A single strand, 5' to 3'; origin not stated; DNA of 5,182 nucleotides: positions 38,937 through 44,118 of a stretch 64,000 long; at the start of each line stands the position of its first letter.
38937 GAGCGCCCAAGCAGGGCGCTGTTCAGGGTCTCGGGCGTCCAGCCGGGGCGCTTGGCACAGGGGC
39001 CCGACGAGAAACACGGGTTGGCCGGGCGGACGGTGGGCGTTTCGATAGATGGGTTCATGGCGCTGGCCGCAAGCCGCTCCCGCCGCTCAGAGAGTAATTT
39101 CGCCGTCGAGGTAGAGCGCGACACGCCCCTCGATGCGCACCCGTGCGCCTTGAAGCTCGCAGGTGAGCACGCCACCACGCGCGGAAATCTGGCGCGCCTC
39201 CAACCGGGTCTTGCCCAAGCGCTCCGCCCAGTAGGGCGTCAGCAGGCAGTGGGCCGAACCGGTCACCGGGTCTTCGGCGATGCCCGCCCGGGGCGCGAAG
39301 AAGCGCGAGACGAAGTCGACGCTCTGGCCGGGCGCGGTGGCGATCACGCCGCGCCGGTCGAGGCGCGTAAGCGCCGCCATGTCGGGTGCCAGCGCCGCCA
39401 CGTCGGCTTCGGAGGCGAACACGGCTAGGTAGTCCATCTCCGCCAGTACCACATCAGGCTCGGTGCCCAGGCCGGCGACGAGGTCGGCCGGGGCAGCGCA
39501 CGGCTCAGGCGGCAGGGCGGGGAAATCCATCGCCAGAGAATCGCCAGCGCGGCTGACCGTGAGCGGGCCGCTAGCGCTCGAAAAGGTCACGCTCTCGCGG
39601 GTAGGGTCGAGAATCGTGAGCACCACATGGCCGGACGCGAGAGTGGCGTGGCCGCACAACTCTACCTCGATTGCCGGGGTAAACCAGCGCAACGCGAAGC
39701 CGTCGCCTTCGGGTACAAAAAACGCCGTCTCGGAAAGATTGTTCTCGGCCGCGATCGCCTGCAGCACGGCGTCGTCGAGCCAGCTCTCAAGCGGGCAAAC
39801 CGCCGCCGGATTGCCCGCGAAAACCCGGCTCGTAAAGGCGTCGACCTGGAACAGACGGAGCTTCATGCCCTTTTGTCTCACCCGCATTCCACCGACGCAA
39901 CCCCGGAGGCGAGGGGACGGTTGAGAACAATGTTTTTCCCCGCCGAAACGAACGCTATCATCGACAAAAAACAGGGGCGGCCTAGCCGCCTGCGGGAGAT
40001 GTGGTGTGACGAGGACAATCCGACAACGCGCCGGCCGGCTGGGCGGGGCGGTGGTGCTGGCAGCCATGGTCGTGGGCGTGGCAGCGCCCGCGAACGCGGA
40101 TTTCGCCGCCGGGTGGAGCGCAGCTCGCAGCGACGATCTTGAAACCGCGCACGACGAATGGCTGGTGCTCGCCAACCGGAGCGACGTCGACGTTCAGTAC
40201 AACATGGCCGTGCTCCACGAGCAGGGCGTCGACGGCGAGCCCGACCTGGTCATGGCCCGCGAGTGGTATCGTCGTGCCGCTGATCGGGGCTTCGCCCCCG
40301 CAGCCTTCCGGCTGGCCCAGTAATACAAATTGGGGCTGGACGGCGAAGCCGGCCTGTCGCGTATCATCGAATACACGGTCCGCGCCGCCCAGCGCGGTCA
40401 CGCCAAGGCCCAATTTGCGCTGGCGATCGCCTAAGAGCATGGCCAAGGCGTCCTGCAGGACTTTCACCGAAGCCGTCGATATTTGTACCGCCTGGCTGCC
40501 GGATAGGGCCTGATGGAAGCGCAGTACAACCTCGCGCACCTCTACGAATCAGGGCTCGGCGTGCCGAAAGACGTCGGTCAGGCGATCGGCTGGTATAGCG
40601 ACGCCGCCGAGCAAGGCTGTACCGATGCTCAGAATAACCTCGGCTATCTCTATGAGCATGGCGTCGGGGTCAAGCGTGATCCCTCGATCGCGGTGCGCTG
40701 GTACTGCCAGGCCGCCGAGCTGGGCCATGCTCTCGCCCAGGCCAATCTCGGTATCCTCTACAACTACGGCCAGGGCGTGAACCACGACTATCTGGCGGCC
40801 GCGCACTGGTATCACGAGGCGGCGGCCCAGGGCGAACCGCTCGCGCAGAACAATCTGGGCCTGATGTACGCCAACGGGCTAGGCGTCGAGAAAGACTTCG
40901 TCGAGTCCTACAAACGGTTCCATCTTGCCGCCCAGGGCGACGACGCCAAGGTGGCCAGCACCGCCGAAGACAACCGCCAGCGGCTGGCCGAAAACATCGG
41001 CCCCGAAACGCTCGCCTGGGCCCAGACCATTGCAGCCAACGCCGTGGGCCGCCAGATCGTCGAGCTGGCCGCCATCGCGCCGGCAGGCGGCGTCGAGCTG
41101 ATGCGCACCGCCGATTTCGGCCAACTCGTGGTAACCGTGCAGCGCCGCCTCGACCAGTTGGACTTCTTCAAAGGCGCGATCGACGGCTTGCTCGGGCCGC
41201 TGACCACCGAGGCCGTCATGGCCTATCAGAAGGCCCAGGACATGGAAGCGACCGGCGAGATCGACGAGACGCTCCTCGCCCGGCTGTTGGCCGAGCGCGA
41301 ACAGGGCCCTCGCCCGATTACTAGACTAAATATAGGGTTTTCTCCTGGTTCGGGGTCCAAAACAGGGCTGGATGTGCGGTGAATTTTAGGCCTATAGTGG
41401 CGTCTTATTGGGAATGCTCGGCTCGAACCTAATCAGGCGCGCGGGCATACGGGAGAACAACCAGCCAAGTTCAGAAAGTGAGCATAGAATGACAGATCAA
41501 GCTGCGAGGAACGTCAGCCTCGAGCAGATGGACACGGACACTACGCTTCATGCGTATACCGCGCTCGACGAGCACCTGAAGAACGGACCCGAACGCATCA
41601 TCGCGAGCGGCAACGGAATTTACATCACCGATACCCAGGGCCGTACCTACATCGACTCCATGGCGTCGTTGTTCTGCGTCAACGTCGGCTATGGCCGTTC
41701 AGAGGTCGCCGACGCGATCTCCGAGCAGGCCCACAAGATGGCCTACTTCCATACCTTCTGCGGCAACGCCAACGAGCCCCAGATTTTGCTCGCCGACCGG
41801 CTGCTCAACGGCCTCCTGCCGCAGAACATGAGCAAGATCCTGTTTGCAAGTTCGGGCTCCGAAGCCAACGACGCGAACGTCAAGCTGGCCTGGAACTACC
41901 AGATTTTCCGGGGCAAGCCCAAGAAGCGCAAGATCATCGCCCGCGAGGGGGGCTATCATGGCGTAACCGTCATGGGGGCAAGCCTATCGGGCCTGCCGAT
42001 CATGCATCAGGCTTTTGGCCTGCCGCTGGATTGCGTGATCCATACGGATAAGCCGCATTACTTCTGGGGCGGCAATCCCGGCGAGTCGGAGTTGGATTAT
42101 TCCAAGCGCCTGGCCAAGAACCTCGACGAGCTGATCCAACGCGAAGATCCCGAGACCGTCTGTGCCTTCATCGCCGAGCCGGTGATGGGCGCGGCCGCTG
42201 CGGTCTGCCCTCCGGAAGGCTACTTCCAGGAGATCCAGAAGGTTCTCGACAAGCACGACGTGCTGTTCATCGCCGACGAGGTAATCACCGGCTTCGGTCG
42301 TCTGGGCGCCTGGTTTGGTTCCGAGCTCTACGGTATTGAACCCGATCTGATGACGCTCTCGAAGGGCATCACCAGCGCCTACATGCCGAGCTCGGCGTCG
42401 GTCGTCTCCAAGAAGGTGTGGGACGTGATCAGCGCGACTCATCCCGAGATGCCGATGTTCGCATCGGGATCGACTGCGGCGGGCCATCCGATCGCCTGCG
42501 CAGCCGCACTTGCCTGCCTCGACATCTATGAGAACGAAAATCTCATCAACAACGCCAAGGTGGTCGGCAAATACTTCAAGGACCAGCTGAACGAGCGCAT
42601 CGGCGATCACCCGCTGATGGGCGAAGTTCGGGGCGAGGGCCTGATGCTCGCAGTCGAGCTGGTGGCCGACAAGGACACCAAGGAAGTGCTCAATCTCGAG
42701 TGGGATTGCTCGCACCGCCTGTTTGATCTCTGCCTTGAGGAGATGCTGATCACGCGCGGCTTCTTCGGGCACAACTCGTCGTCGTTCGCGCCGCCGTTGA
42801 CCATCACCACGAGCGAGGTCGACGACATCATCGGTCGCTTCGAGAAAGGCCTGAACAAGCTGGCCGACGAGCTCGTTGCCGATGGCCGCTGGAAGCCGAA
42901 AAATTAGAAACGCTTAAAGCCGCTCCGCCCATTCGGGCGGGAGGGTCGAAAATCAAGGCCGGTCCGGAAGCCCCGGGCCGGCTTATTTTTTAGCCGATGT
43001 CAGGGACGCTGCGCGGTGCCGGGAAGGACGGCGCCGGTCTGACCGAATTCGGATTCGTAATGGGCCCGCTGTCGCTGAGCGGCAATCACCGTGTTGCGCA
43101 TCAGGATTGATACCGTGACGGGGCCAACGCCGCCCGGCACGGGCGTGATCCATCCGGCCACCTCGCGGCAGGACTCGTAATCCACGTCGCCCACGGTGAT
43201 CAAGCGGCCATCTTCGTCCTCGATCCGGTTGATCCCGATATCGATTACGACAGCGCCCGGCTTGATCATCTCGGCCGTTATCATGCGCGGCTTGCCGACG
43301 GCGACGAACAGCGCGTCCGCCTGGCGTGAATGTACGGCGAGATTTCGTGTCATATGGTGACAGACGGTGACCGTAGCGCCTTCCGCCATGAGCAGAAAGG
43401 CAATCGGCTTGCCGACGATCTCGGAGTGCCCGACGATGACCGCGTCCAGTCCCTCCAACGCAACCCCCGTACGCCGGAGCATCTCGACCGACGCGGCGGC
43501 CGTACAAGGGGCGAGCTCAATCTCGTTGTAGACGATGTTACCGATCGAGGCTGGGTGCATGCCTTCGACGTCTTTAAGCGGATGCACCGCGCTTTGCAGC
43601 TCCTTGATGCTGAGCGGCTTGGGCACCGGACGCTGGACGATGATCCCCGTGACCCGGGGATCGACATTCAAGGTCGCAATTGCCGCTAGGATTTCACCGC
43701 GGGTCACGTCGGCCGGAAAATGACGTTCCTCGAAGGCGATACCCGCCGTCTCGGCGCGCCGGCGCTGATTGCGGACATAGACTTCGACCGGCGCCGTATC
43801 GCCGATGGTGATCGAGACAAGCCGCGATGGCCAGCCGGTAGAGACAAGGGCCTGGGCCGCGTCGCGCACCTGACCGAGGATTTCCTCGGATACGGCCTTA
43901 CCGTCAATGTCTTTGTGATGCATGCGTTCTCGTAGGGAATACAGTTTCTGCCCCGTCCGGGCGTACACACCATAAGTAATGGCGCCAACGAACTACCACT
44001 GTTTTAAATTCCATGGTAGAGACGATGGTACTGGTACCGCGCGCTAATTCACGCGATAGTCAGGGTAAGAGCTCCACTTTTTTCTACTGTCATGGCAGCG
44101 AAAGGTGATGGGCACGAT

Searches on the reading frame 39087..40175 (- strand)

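Call 73: search_protein_families(library=pfam, proteins=[window:39087-40175:-], max_evalue=0.00001)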
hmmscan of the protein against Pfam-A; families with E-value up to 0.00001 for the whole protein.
window:39087-40175:- (362 aa): 1 family
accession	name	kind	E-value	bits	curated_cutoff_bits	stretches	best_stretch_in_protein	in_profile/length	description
PF02567.21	PhzC-PhzF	-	1.3e-53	182.8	27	1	111-354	1-277/281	Phenazine biosynthesis-like protein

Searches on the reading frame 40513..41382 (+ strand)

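Call 73: search_protein_families(library=pfam, proteins=[window:40513-41382:+], max_evalue=0.00001)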
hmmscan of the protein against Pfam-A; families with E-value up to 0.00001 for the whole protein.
window:40513-41382:+ (289 aa): 2 families
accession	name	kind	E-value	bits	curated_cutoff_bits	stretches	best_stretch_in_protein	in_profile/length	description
PF08238.18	Sel1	-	2.6e-40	135.8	30.7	3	38-72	2-36/36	Sel1 repeat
PF01471.23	PG_binding_1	-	2.8e-13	50.3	23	1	203-258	2-57/57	Putative peptidoglycan binding domain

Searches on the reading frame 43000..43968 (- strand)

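Call 72: search_protein_families(library=pfam, proteins=[window:43000-43968:-], max_evalue=0.00001)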
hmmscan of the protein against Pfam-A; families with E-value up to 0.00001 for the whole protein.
window:43000-43968:- (322 aa): 2 families
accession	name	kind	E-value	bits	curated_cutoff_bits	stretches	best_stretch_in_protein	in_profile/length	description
PF02882.25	THF_DHG_CYH_C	-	4.5e-61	205.3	27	1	138-300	1-159/160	Tetrahydrofolate dehydrogenase/cyclohydrolase, NAD(P)-binding domain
PF00763.28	THF_DHG_CYH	-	1.9e-28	99.4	32.8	1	21-135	1-115/115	Tetrahydrofolate dehydrogenase/cyclohydrolase, catalytic domain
